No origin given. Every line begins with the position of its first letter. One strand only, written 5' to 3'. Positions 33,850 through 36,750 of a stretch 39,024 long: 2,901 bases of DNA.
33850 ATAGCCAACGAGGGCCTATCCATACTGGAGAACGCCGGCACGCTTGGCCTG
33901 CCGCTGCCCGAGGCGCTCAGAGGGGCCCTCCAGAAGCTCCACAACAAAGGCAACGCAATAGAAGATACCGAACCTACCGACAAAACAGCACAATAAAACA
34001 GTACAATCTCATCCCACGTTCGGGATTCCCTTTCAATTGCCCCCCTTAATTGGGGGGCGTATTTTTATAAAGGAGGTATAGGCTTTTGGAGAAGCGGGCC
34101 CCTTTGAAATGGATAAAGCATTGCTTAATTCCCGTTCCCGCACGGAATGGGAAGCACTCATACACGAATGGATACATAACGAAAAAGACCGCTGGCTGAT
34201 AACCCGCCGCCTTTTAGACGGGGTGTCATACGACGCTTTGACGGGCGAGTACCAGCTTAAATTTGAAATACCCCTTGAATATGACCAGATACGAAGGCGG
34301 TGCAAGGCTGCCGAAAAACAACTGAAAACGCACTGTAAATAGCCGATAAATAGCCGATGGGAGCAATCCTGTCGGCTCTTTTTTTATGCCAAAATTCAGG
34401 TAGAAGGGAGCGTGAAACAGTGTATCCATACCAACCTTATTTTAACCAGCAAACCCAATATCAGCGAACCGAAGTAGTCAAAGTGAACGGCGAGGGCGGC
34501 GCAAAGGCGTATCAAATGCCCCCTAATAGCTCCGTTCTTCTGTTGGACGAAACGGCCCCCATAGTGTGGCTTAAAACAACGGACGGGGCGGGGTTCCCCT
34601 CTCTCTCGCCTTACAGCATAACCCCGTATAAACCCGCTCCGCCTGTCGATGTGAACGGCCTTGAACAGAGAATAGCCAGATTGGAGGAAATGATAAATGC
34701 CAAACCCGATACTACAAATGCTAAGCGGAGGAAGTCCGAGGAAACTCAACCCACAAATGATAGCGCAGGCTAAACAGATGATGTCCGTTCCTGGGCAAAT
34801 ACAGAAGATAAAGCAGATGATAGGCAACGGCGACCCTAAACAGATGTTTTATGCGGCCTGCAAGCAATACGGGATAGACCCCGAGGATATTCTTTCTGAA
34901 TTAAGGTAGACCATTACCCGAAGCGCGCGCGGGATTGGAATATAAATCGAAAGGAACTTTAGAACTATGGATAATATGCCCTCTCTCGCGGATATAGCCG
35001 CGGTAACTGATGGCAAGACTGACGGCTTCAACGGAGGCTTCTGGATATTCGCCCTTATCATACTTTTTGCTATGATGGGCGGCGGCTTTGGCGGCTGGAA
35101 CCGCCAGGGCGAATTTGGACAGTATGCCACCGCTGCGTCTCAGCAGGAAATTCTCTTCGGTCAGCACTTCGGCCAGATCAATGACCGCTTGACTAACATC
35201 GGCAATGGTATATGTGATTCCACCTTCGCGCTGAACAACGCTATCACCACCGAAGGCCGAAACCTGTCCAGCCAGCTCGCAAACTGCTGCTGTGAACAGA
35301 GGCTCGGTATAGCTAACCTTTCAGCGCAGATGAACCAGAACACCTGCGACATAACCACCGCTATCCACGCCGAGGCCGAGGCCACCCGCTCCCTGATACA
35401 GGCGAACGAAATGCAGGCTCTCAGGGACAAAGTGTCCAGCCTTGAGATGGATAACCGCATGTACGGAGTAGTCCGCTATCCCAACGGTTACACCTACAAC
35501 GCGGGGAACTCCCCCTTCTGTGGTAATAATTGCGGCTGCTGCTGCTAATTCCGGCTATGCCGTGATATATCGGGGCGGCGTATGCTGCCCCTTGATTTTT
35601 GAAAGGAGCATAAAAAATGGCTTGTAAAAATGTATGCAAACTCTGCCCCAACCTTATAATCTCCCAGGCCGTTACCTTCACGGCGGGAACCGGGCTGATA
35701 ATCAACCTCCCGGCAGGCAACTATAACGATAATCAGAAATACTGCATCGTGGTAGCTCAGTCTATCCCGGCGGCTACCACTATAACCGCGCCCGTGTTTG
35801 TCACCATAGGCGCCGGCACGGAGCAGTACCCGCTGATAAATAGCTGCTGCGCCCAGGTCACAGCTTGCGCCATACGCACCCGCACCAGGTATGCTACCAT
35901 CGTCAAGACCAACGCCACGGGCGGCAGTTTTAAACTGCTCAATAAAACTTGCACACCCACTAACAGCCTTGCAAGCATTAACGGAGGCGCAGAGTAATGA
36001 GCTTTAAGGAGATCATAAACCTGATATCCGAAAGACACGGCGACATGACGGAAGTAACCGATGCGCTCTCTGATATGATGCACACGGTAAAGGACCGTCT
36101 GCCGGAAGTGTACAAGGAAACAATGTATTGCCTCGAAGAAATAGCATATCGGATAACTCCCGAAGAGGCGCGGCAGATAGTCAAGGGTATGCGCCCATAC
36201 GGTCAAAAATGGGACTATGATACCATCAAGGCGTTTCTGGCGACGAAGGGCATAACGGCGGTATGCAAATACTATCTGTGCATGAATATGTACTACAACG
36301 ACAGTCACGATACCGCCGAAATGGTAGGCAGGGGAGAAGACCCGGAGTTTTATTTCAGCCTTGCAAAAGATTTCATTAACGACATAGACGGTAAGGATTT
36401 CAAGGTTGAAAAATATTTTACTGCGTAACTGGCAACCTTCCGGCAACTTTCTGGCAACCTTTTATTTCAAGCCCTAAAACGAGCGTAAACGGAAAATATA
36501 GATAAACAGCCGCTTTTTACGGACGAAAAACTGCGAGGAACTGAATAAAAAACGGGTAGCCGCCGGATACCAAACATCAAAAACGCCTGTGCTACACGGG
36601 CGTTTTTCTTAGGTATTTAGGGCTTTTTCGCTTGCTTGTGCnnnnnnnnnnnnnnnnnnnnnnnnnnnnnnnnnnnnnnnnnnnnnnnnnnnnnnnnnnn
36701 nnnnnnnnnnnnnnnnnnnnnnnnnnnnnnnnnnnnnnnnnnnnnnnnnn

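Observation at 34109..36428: Terminator-bounded moron cluster of small Cys-rich and membrane proteins between the holin and attP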

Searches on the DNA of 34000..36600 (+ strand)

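Call 5: search_dna_similar(query=window:34000-36600:+, collection=phages, mode=distant, max_rows=20)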
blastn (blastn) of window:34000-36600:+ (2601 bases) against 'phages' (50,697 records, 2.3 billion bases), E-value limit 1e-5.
Records with a match: 4; places in all: 4; records where one place covers at least 80% of the query: 0.
Best place of each record, by identity: 60-80% 4.
By first word of the organism name: Bacteriophage 4.
By host as written in the record: - 4.
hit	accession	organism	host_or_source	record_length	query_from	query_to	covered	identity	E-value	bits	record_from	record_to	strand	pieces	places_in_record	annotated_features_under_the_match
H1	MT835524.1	Bacteriophage sp.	human fecal samples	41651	463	1940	47%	69.1%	2e-64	502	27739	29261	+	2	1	record has no annotation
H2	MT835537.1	Bacteriophage sp.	human fecal samples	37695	480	1540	18%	72.4%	8e-26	257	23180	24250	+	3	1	record has no annotation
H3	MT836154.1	Bacteriophage sp.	human fecal samples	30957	1586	1899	12%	66.8%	1e-10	76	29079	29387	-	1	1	record has no annotation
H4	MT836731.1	Bacteriophage sp.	human fecal samples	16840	1586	1899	12%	66.5%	2e-9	73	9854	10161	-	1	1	record has no annotation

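Call 9: get_annotated_region(hit=H1, flank=8000)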
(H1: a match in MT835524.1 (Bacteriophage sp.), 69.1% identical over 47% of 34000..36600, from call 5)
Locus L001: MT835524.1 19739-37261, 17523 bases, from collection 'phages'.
description: UNVERIFIED: Bacteriophage sp. clone scaffold_95 genomic sequence.
organism: Bacteriophage sp. (NCBI taxid 38018)
taxonomy: Viruses
host: -; source: human fecal samples; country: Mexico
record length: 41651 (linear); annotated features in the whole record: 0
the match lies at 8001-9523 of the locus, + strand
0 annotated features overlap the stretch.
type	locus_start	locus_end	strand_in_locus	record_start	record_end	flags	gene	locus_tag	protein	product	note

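Call 10: get_annotated_region(hit=H2, flank=8000)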
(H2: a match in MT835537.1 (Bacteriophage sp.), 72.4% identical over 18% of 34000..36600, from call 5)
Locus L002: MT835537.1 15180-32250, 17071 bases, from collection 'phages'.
description: UNVERIFIED: Bacteriophage sp. clone scaffold_122 genomic sequence.
organism: Bacteriophage sp. (NCBI taxid 38018)
taxonomy: Viruses
host: -; source: human fecal samples; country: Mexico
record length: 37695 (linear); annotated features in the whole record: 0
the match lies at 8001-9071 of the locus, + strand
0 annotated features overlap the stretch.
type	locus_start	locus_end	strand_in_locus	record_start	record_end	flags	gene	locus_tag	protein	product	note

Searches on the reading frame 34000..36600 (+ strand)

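Call 28: search_protein_families(library=pfam, proteins=[L002:9199-9597:+, L002:7542-7814:+, L002:9608-10084:+, L001:9608-9916:+, L002:7822-8271:+, L002:8219-8434:+, L002:8484-9083:+, L001:9201-9611:+], max_evalue=1)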
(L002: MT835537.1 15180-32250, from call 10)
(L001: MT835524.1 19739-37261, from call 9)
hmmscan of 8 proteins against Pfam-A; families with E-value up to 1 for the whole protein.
L002:9199-9597:+ (132 aa): 1 family
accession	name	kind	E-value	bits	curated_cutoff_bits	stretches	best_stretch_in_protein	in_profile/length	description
PF18573.7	BclA_C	-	0.00021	21.6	38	1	7-131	2-126/128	BclA C-terminal domain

L002:7542-7814:+ (90 aa): 3 families
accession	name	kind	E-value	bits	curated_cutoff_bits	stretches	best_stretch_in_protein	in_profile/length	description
PF08281.18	Sigma70_r4_2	-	6.1e-06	26.2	25.7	1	40-83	11-54/54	Sigma-70, region 4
PF04545.22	Sigma70_r4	-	5e-05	23.2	24.1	1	40-83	5-48/50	Sigma-70, region 4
PF00196.25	GerE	-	0.079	13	23.5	0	58-83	20-45/57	Bacterial regulatory proteins, luxR family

L002:9608-10084:+ (158 aa): 3 families
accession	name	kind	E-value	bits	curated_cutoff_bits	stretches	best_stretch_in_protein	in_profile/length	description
PF25223.1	DUF7841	-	8.4e-23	81.2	25.2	1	53-152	15-113/114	Domain of unknown function (DUF7841)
PF15631.11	Imm-NTF2-2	-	0.079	13.6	26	1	77-109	34-65/68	NTF2 fold immunity protein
PF16708.10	LppA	-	0.079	13.4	26.4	1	63-133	53-119/153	Lipoprotein confined to pathogenic Mycobacterium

L001:9608-9916:+ (102 aa): 2 families
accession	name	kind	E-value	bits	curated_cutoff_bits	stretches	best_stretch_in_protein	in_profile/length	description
PF02915.23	Rubrerythrin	-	0.0034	18.2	22.8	1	8-77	4-80/137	Rubrerythrin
PF18097.6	Vta1_C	-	0.025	14.6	26.3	1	13-26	2-15/38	Vta1 C-terminal domain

L002:7822-8271:+ (149 aa): 0 families

L002:8219-8434:+ (71 aa): 3 families
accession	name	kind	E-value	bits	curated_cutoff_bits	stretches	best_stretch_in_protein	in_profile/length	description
PF05712.18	MRG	-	0.073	12.9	22.8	1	42-71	147-176/190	MRG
PF10224.14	DUF2205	-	0.55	10.8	26.7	0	33-66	1-28/75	Short coiled-coil protein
PF00443.35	UCH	-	0.59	10.1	23.9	1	12-70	41-98/254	Ubiquitin carboxyl-terminal hydrolase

L002:8484-9083:+ (199 aa): 1 family
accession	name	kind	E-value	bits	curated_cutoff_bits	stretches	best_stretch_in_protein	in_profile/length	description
PF20667.3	Sec10_N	-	0.16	12.5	27.4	1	63-88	55-80/118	Exocyst complex component Sec10, N-terminal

L001:9201-9611:+ (136 aa): 0 families

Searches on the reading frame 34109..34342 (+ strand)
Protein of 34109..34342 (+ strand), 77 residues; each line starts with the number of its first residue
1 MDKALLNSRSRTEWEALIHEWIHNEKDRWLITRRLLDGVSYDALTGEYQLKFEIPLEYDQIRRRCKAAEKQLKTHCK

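Call 3: search_protein_families(library=pfam, proteins=[window:34109-34342:+], max_evalue=1)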
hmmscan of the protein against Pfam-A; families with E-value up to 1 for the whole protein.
window:34109-34342:+ (77 aa): 2 families
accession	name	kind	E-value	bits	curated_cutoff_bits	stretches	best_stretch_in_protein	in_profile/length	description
PF23319.1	CobW_C_DAAF9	-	0.038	14.3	27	1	48-74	3-29/69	DAAF9 CobW_C-like domain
PF24360.1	DUF7516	-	0.15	12.5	27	1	39-63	21-45/87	Domain of unknown function (DUF7516)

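Call 4: search_protein_families(library=phrogs, proteins=[window:34109-34342:+], max_evalue=1)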
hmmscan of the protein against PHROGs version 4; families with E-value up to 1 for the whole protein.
window:34109-34342:+ (77 aa): 0 families

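Call 7: search_protein_families(library=ncbifam, proteins=[window:34109-34342:+], max_evalue=1)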
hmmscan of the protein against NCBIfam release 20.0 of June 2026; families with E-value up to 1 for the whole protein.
window:34109-34342:+ (77 aa): 0 families

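Call 47: search_protein_families(library=padloc, proteins=[window:34109-34342:+], max_evalue=1)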
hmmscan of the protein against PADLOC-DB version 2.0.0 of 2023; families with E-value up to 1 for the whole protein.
window:34109-34342:+ (77 aa): 0 families

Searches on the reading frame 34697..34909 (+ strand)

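Call 3: search_protein_families(library=pfam, proteins=[window:34697-34909:+], max_evalue=1)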
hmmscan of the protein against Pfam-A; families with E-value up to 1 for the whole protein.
window:34697-34909:+ (70 aa): 1 family
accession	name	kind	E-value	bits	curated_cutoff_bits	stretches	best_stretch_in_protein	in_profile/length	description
PF04405.19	ScdA_N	-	0.067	13.3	32.5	1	51-69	34-52/56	Domain of Unknown function (DUF542)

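Call 4: search_protein_families(library=phrogs, proteins=[window:34697-34909:+], max_evalue=1)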
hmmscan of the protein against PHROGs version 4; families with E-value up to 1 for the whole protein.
window:34697-34909:+ (70 aa): 1 family
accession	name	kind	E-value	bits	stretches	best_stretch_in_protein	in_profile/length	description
phrog_15161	-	unknown function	0.37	11.6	1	52-65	40-53/63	-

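Call 7: search_protein_families(library=ncbifam, proteins=[window:34697-34909:+], max_evalue=1)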
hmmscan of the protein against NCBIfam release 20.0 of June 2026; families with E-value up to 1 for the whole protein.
window:34697-34909:+ (70 aa): 3 families
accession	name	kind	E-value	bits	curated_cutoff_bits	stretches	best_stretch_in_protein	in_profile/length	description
NF009051.0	PRK12385.1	equivalog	0.0084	15.6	333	1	19-65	124-169/244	succinate dehydrogenase/fumarate reductase iron-sulfur subunit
NF047469.2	UVExpRegProtLA1448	equivalog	0.038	14.1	100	1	48-70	48-70/77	LA_1448 family UV-C exposure upregulated protein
NF007407.0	PRK09940.1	equivalog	0.093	12.3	348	1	22-69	187-234/253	transcriptional regulator YdeO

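Call 47: search_protein_families(library=padloc, proteins=[window:34697-34909:+], max_evalue=1)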
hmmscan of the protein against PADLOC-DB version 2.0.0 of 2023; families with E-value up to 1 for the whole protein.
window:34697-34909:+ (70 aa): 0 families
